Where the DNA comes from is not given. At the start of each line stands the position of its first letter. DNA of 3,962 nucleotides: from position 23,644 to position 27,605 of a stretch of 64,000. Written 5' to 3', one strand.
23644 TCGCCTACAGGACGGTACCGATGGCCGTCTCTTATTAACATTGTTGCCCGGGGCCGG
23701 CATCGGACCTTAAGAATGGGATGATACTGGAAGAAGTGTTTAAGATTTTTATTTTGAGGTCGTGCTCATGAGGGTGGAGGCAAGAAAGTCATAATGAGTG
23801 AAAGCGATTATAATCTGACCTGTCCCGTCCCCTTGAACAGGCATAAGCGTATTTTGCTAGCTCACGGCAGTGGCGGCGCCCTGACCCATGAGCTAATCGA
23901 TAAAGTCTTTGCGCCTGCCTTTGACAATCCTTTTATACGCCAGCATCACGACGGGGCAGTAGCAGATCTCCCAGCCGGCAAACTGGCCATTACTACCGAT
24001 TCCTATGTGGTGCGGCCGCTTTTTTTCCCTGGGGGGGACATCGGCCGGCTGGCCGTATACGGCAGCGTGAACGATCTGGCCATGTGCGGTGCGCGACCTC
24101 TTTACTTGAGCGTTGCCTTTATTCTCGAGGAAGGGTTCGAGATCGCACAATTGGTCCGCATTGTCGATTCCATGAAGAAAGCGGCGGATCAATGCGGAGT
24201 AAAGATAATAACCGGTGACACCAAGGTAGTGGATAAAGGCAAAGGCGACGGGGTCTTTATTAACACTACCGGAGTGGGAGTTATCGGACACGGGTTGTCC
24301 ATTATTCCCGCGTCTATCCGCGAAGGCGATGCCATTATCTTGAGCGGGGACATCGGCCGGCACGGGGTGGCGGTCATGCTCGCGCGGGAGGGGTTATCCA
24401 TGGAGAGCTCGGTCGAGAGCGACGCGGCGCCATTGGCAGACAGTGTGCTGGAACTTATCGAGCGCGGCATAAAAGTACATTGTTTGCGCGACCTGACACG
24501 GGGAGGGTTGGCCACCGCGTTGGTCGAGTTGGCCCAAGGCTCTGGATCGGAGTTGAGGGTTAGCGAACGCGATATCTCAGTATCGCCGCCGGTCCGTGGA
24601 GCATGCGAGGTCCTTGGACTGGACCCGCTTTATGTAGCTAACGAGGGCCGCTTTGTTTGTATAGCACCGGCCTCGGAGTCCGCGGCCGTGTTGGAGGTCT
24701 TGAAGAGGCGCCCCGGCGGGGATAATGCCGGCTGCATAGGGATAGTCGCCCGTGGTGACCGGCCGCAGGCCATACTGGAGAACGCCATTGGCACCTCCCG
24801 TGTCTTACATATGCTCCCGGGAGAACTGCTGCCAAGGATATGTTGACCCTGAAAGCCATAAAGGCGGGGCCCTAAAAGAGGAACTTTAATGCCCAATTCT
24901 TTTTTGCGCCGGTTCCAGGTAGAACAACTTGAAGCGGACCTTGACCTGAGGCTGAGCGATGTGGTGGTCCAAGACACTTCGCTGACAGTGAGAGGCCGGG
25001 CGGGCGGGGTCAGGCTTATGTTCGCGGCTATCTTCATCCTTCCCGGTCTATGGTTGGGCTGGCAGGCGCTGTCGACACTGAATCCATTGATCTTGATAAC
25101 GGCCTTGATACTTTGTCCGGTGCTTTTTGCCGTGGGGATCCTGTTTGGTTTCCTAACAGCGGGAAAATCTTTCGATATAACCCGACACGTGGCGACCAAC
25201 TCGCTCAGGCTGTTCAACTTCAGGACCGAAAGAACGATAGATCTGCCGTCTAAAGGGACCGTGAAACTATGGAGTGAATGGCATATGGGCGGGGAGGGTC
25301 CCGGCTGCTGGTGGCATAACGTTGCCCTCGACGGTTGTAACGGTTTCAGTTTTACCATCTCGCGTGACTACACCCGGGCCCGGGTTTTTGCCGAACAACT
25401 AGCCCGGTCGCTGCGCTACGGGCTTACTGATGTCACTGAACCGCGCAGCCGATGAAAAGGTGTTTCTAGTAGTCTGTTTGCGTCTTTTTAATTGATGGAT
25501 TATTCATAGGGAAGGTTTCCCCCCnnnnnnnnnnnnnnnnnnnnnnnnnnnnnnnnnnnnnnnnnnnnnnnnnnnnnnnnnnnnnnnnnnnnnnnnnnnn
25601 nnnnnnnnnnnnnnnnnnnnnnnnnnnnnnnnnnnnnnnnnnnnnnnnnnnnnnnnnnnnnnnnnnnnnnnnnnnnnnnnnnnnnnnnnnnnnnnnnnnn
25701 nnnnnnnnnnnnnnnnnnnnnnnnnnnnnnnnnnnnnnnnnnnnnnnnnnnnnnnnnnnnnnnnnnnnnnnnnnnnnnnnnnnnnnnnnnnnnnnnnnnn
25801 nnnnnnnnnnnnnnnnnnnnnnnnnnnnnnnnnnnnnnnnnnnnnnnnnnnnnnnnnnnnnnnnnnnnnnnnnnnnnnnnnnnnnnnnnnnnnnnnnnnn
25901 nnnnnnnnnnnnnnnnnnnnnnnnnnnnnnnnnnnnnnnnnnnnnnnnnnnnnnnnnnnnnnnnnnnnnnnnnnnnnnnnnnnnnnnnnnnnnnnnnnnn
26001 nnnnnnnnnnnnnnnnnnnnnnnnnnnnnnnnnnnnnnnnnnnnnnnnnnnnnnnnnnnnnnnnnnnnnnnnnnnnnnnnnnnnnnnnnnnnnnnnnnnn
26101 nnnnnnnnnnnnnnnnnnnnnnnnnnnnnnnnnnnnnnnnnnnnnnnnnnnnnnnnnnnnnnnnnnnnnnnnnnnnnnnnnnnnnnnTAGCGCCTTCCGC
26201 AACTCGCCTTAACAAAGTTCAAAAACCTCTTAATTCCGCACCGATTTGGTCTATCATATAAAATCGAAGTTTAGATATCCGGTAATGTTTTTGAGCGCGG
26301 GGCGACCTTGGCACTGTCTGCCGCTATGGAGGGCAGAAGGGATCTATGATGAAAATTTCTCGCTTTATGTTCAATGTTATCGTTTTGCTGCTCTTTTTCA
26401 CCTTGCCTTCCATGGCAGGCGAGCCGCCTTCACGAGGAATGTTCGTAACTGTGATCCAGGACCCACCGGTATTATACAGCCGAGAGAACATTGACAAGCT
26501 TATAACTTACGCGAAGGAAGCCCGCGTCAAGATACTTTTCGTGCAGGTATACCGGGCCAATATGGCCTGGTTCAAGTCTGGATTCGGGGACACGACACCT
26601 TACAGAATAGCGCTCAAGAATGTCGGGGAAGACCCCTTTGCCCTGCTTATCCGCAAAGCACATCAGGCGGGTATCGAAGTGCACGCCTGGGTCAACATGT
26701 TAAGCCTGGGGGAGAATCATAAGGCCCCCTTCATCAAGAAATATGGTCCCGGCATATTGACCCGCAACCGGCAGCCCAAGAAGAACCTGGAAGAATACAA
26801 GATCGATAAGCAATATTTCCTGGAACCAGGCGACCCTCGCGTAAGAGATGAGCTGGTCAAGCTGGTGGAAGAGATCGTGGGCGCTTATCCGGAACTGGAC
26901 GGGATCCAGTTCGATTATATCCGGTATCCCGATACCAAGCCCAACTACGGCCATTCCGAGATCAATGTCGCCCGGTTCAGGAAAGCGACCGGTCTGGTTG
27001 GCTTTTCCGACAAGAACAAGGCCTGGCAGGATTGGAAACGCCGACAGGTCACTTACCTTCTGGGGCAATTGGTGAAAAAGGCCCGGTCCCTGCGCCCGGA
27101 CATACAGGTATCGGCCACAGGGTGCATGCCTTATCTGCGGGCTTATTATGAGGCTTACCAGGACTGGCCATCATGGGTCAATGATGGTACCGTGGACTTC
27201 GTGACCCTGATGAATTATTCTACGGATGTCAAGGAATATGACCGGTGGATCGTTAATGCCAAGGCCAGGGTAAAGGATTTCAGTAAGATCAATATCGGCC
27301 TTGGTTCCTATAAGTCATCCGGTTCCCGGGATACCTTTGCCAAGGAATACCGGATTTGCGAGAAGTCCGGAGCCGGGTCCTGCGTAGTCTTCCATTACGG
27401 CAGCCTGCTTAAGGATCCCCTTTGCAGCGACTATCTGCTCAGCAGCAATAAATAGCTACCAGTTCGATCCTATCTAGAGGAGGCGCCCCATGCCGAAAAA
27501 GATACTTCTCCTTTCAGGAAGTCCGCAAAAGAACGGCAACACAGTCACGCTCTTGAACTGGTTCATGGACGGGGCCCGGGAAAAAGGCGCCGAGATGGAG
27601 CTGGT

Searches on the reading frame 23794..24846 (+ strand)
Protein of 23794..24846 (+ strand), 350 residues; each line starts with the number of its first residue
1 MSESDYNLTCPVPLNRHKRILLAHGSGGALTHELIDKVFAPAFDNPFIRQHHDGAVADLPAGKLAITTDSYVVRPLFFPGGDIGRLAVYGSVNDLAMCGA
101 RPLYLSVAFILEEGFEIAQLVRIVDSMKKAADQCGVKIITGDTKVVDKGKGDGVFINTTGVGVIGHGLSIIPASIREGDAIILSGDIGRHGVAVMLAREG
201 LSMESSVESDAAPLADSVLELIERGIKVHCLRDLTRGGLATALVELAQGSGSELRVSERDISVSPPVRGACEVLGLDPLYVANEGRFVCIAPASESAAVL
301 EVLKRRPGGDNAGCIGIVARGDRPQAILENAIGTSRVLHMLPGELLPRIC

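Call 49: search_protein_families(library=pfam, proteins=[window:23794-24846:+])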
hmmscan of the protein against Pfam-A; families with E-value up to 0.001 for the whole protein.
window:23794-24846:+ (350 aa): 2 families
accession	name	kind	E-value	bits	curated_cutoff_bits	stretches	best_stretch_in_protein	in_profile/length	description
PF02769.27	AIRS_C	-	1.7e-24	87.2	23.1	1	176-327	1-154/156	AIR synthase related protein, C-terminal domain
PF00586.29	AIRS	-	2.4e-24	86.3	24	1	52-164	2-112/112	AIR synthase related protein, N-terminal domain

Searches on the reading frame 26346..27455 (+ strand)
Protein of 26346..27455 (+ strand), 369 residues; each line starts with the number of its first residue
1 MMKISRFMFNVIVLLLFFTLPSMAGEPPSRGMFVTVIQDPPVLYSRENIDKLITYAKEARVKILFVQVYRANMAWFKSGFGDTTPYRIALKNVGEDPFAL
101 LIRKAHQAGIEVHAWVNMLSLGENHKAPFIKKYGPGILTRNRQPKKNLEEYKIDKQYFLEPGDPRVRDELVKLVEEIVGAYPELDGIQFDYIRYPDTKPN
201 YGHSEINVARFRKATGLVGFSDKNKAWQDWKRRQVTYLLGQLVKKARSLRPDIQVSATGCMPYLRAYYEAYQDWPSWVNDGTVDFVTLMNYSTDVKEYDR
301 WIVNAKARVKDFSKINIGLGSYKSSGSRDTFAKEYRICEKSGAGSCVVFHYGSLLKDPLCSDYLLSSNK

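Call 49: search_protein_families(library=pfam, proteins=[window:26346-27455:+])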
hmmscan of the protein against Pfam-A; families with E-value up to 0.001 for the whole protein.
window:26346-27455:+ (369 aa): 2 families
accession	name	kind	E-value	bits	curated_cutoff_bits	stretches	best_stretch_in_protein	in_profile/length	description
PF02638.21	GHL10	-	3e-35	122.3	27.9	1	30-323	3-298/311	Glycosyl hydrolase-like 10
PF13200.12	DUF4015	-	0.00021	20.9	27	1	151-199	106-153/313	Putative glycosyl hydrolase domain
